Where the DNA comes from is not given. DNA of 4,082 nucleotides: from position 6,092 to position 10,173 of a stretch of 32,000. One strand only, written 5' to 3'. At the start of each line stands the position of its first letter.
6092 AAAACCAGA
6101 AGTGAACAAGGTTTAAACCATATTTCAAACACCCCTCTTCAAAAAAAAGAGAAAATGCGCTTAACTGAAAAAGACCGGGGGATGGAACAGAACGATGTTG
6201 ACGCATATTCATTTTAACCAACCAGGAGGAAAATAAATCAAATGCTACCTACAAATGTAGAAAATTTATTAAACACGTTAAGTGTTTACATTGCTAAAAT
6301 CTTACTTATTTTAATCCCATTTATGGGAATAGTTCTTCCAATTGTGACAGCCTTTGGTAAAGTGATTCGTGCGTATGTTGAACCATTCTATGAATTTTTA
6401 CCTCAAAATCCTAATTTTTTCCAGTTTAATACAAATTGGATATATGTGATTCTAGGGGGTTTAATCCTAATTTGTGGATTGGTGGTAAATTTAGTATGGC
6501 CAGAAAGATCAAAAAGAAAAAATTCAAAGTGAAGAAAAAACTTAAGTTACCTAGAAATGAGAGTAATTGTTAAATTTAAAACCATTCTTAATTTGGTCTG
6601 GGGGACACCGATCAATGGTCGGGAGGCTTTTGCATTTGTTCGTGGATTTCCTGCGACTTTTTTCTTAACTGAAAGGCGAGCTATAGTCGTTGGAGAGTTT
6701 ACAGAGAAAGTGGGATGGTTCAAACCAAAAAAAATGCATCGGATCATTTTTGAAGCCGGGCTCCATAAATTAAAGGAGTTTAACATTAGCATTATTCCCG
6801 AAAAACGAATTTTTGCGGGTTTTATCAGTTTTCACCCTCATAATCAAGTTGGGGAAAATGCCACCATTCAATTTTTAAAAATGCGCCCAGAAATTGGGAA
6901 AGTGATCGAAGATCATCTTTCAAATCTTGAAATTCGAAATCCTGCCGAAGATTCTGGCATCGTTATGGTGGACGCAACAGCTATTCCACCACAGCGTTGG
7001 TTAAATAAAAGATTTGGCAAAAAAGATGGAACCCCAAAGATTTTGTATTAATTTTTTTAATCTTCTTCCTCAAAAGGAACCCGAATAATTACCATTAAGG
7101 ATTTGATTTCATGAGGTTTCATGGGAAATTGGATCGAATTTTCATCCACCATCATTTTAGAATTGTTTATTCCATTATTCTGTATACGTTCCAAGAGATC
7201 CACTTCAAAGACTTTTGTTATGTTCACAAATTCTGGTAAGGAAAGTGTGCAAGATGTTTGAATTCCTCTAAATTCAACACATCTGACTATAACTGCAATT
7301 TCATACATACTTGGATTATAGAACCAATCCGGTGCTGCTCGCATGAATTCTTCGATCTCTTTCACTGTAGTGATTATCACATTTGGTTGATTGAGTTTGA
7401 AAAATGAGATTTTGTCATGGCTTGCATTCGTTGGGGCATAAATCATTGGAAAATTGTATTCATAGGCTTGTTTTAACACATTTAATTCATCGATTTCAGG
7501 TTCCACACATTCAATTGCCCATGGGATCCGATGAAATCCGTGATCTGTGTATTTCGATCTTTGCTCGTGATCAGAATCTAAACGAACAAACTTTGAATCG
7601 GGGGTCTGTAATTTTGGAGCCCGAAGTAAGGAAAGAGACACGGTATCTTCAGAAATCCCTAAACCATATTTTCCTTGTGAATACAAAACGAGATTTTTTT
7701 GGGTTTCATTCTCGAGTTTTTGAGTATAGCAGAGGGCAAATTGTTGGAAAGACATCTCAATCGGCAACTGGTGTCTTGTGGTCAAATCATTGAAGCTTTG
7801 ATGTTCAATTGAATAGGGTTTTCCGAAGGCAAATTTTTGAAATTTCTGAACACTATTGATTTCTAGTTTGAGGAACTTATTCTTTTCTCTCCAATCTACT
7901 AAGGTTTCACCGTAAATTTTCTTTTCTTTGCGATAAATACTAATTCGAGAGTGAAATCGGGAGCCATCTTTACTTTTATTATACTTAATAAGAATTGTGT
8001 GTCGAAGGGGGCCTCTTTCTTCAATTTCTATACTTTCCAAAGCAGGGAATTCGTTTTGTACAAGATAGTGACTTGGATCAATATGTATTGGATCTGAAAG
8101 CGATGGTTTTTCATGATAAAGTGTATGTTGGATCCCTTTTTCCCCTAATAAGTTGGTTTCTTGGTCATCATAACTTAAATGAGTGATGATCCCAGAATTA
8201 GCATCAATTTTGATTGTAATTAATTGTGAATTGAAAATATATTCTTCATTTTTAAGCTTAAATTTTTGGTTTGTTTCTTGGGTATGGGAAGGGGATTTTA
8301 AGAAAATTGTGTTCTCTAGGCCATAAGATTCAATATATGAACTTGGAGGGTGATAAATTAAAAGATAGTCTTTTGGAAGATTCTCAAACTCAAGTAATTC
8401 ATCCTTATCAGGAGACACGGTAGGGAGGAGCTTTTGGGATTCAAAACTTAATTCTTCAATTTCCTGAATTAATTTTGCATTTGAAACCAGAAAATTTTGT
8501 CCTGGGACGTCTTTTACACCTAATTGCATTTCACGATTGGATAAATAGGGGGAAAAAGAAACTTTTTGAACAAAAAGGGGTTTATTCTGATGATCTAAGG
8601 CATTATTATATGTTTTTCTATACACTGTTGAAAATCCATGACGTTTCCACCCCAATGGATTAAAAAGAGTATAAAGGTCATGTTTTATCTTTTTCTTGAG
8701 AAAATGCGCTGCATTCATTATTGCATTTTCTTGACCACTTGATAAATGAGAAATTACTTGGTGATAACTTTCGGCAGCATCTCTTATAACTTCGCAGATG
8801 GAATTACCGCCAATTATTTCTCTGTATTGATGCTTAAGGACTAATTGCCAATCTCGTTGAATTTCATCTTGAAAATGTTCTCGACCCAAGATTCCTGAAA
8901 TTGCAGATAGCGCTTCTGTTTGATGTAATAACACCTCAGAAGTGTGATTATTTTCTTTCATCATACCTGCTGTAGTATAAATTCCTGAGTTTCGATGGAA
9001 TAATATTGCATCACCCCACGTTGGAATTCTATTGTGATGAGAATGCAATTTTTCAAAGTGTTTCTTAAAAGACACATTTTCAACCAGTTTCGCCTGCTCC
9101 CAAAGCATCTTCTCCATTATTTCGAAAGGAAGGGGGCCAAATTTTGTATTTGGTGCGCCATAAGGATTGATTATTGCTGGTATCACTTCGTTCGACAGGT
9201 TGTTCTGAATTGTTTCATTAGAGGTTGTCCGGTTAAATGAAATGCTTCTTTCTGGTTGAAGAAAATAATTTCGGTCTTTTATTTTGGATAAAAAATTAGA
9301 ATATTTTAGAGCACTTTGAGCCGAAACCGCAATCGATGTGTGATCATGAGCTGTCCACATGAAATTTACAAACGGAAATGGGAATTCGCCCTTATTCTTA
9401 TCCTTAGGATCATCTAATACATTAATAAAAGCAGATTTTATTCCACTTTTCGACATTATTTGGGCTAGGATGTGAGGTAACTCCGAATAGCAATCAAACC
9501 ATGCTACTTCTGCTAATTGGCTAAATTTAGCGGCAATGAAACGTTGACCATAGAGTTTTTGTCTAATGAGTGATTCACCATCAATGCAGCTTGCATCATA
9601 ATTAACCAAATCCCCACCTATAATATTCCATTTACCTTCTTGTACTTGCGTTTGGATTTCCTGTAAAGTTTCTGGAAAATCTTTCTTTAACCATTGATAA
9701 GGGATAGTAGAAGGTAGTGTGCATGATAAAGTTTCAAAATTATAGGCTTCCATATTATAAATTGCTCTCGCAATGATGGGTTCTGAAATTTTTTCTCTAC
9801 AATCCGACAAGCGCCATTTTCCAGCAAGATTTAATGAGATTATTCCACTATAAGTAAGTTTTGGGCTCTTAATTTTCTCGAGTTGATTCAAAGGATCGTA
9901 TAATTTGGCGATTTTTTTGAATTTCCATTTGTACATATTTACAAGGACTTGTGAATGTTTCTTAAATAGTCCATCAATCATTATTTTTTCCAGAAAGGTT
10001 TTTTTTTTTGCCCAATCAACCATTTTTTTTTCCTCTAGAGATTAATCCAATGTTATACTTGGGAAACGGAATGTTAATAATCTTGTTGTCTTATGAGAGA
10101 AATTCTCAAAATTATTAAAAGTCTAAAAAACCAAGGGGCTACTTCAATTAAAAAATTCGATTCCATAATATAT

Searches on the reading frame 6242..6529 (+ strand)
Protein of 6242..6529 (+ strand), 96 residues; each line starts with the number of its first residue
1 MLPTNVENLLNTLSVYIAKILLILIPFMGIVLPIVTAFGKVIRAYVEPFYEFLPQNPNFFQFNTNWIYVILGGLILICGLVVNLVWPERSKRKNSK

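Call 102: search_protein_families(library=pfam, proteins=[window:6242-6529:+], max_evalue=0.001)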
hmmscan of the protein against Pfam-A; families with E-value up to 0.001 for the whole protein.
window:6242-6529:+ (96 aa): 1 family
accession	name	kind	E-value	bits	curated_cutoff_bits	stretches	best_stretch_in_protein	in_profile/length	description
PF02687.27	FtsX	-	0.00099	19.6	25.5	0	13-86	44-112/120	FtsX-like permease C-terminal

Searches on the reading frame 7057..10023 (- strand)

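Call 102: search_protein_families(library=pfam, proteins=[window:7057-10023:-], max_evalue=0.001)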
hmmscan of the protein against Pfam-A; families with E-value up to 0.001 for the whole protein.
window:7057-10023:- (988 aa): 4 families
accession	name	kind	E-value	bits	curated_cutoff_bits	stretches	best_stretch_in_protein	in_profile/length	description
PF01074.27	Glyco_hydro_38N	-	1.8e-19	70.7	25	1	106-336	49-269/270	Glycosyl hydrolases family 38 N-terminal domain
PF07748.19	Glyco_hydro_38C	-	3.4e-19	70.4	25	1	600-805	4-202/206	Glycosyl hydrolases family 38 C-terminal domain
PF09261.16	Alpha-mann_mid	-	5.9e-12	46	31.1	1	346-435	4-93/96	Alpha mannosidase middle domain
PF17677.7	Glyco_hydro38C2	-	1.3e-08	35.2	22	1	882-976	2-72/72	Glycosyl hydrolases family 38 C-terminal beta sandwich domain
